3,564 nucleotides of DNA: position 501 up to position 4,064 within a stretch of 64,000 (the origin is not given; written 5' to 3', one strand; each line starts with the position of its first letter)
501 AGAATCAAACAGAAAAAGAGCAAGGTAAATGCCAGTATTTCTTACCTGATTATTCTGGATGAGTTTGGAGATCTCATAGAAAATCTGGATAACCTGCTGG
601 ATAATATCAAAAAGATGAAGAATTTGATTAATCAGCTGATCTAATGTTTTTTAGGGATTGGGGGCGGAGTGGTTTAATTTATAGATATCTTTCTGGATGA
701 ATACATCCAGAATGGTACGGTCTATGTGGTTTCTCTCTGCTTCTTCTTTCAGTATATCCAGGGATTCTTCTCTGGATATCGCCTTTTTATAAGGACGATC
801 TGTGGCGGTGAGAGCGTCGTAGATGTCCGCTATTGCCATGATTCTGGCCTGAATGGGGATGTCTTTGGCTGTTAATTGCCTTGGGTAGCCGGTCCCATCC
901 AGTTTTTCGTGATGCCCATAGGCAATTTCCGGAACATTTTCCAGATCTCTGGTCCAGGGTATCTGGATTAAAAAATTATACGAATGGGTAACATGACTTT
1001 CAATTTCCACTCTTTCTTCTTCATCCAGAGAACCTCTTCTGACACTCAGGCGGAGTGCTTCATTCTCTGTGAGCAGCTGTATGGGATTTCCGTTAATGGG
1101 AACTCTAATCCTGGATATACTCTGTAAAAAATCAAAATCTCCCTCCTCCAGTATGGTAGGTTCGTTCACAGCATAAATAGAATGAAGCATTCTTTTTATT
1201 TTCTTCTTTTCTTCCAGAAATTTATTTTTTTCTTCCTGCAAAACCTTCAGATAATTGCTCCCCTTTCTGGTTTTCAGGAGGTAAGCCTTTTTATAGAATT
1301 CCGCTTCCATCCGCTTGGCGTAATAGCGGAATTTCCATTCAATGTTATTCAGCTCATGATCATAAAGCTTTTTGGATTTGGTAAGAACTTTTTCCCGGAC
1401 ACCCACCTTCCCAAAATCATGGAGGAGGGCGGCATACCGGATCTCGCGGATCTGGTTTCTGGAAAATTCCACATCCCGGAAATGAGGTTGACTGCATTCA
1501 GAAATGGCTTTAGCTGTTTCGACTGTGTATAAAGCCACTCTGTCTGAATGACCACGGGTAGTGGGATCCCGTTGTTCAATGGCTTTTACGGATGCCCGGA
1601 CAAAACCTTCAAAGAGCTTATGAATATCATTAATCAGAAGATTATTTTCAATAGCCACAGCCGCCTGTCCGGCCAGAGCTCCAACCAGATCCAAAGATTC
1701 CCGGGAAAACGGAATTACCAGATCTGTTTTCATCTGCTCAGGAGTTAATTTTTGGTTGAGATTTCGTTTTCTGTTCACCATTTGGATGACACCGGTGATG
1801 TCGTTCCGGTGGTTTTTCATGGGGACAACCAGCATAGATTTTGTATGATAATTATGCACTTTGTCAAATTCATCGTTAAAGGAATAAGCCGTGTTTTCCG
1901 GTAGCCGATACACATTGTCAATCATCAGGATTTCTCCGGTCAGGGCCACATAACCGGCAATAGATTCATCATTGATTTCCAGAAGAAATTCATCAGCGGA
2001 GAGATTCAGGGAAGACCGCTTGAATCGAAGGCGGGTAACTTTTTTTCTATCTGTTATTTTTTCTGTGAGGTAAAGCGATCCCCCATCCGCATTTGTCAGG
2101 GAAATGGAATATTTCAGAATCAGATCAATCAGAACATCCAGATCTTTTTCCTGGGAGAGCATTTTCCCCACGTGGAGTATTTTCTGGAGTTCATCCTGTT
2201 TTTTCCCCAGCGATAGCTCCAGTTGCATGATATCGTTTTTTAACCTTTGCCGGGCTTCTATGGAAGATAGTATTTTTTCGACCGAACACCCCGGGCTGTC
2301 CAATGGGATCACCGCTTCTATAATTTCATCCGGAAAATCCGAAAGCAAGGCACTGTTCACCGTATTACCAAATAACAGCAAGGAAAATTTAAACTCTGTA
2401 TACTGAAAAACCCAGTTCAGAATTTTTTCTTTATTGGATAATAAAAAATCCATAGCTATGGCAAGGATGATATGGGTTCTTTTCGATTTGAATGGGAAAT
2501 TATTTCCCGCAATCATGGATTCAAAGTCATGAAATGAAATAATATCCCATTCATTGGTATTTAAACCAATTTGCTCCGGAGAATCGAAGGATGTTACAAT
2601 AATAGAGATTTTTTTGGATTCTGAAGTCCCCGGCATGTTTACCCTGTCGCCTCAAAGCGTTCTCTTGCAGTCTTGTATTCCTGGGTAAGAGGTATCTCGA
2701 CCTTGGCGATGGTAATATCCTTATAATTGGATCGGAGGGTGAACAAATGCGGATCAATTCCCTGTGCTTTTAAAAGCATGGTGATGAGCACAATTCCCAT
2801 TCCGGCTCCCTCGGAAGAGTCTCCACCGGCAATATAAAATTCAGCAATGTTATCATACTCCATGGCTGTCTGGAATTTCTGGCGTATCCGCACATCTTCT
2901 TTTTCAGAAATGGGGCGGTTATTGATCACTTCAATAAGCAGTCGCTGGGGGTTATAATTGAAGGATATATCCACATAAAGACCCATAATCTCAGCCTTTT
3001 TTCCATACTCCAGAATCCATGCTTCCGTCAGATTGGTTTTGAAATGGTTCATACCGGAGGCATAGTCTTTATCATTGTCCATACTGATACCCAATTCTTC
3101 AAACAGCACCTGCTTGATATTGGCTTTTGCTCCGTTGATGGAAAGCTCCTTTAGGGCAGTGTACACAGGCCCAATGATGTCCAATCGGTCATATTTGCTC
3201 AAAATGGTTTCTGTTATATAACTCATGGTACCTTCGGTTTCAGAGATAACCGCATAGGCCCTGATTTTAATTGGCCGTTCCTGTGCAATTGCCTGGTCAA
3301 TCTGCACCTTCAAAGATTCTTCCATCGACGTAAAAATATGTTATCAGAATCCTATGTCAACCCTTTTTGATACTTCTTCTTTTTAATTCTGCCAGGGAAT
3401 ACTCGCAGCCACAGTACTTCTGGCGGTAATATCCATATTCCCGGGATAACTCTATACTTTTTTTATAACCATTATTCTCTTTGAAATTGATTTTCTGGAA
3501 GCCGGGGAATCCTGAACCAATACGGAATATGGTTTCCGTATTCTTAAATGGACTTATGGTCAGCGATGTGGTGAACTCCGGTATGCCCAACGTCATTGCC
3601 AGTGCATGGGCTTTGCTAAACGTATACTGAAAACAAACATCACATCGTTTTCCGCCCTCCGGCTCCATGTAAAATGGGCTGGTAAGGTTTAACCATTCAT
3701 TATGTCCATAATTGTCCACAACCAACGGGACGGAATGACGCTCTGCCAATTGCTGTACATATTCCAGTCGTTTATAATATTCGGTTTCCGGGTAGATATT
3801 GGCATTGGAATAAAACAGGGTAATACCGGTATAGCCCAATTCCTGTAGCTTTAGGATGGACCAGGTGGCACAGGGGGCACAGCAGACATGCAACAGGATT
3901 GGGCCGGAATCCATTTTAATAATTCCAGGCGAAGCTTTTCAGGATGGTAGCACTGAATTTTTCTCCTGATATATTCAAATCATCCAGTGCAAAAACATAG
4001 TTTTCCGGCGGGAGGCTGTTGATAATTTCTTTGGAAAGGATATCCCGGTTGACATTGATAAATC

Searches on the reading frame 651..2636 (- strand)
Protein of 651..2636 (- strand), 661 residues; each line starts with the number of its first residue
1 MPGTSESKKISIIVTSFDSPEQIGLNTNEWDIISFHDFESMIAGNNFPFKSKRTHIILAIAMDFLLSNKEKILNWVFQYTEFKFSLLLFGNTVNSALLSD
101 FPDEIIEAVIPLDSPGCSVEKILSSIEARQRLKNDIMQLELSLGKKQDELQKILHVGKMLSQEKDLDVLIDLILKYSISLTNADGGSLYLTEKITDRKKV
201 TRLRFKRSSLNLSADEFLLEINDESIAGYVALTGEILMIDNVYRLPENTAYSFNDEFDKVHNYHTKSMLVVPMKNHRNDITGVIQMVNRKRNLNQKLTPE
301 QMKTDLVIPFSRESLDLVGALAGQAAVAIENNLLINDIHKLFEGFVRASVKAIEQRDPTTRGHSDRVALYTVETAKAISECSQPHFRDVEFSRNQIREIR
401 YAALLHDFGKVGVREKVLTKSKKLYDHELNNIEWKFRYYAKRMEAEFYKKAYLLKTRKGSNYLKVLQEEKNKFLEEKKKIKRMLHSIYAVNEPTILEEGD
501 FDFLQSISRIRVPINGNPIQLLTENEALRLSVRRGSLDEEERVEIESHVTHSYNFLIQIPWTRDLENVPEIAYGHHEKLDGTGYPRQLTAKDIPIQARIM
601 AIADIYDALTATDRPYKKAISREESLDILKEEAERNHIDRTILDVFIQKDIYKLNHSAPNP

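Call 13: search_protein_families(library=pfam, proteins=[window:651-2636:-], max_evalue=0.001)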
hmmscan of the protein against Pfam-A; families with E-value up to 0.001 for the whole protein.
window:651-2636:- (661 aa): 4 families
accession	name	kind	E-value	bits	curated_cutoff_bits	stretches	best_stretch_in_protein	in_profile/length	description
PF13487.12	HD_5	-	1.3e-37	129.6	27.2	1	526-642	59-170/170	HD domain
PF01590.32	GAF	-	1.2e-11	45.7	22.4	1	165-329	1-133/133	GAF domain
PF01966.28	HD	-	6.5e-11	43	22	1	539-608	49-115/116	HD domain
PF13185.12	GAF_2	-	5e-06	27.2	28.6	1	164-330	2-136/136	GAF domain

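Call 43: search_protein_families(library=ncbifam, proteins=[window:651-2636:-], max_evalue=0.00001)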
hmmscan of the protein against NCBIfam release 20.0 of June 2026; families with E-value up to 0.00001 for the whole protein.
window:651-2636:- (661 aa): 1 family
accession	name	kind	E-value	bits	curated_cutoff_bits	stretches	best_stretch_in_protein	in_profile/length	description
NF053512.1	nitric_RR_NosR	exception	2e-21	76.5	400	1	535-648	244-352/422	response regulator c-di-GMP phosphodiesterase, NosR family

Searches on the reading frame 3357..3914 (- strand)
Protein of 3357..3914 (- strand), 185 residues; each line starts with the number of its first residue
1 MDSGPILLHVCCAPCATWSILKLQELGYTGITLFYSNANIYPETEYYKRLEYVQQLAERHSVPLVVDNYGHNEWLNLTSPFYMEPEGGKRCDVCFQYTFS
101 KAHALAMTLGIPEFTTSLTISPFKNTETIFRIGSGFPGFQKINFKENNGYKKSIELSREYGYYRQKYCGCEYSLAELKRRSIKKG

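Call 13: search_protein_families(library=pfam, proteins=[window:3357-3914:-], max_evalue=0.001)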
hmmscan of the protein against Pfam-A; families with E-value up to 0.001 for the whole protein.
window:3357-3914:- (185 aa): 1 family
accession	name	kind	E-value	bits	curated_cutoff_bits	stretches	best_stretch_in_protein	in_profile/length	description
PF02677.20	QueH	-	1.2e-51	175.7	23.5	1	6-175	1-174/175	Epoxyqueuosine reductase QueH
